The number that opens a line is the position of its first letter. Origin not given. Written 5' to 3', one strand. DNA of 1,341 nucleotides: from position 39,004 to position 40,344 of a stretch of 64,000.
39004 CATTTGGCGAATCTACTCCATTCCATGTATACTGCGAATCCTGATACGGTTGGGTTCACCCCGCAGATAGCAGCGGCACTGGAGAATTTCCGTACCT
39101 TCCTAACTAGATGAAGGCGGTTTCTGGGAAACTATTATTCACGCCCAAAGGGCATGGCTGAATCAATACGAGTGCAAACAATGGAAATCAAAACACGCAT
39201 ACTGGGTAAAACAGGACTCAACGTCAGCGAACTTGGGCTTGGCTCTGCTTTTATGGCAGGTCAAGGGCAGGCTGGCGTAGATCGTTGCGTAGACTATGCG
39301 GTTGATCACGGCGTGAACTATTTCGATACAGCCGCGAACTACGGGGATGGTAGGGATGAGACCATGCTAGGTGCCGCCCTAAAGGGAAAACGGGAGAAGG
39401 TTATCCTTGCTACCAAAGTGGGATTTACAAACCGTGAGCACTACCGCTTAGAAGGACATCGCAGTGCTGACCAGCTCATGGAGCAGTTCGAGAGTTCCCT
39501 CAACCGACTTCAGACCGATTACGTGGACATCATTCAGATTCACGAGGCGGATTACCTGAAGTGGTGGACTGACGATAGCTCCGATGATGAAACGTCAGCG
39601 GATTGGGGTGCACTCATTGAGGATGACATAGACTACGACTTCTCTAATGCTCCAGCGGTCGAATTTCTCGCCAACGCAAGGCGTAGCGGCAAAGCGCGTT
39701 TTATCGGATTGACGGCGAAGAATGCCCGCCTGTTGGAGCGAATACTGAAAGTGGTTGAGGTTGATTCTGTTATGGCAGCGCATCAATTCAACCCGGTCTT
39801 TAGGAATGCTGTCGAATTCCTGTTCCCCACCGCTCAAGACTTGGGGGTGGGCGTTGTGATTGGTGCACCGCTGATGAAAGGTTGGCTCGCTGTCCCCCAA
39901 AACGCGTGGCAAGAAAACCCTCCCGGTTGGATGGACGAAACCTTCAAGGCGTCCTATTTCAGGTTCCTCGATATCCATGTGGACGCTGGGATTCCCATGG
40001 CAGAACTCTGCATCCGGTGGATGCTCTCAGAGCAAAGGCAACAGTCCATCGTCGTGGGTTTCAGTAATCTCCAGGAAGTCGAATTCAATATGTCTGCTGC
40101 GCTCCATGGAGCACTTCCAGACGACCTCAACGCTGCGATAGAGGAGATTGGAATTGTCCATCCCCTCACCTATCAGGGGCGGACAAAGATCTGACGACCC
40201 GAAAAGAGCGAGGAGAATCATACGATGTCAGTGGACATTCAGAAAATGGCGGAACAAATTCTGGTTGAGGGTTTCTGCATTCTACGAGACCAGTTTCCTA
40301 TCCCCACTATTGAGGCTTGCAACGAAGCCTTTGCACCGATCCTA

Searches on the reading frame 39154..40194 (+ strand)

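Call 51: search_protein_families(library=pfam, proteins=[window:39154-40194:+], max_evalue=0.001)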
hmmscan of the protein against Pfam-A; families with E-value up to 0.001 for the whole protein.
window:39154-40194:+ (346 aa): 1 family
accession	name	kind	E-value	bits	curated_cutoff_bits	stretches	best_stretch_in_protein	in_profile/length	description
PF00248.27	Aldo_ket_red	-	4.9e-47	160.9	24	1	42-332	21-289/291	Aldo/keto reductase family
